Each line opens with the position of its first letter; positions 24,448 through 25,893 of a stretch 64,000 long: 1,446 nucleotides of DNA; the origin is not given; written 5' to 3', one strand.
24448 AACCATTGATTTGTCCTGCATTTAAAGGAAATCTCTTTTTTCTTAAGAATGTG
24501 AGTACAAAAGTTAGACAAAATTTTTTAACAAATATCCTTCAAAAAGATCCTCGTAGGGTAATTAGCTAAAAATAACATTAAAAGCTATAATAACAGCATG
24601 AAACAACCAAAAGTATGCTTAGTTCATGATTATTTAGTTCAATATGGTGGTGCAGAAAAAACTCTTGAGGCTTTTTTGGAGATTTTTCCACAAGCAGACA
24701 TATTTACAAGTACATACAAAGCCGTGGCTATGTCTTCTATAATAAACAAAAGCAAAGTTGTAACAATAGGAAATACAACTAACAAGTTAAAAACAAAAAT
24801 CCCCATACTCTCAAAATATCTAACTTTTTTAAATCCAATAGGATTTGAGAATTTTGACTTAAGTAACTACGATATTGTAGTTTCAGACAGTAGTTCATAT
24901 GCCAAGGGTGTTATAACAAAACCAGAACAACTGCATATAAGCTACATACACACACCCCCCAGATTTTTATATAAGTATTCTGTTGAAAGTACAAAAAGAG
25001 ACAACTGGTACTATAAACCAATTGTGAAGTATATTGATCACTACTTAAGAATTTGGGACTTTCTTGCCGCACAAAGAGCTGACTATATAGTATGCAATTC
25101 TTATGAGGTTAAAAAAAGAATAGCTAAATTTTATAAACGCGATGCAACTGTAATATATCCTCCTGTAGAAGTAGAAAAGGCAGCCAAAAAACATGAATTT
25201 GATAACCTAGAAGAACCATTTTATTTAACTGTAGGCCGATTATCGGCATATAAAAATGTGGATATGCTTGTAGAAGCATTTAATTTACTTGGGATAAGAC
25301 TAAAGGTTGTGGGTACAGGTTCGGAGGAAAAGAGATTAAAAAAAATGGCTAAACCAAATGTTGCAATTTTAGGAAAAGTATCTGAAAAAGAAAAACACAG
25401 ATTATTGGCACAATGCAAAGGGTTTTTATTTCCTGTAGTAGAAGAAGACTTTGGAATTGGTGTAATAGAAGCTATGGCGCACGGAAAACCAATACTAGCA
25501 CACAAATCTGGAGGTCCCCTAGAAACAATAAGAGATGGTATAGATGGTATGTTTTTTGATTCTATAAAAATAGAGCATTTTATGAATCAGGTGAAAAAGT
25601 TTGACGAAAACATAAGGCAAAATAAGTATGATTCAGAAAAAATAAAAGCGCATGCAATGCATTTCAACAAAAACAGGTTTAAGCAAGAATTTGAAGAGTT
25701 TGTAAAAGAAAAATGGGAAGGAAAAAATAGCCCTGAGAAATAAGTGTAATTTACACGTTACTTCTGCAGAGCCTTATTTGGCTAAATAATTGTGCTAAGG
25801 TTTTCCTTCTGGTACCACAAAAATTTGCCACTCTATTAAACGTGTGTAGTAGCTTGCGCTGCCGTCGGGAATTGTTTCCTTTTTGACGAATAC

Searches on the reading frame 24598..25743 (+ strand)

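Call 72: search_protein_families(library=pfam, max_evalue=0.00001, proteins=[window:24598-25743:+])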
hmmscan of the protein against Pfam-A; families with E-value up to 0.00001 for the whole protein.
window:24598-25743:+ (381 aa): 4 families
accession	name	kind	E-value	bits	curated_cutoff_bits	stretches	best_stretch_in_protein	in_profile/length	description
PF00534.26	Glycos_transf_1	-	1.2e-27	97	26.4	1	197-338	6-158/172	Glycosyl transferases group 1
PF13692.12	Glyco_trans_1_4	-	1.1e-23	84.6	27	1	209-334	4-138/142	Glycosyl transferases group 1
PF20706.3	GT4-conflict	-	2.1e-07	30.7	26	1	181-357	172-369/385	Family 4 Glycosyltransferase in conflict systems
PF13439.12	Glyco_transf_4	-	4.4e-06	27.3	28.5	1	90-193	72-169/170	Glycosyltransferase Family 4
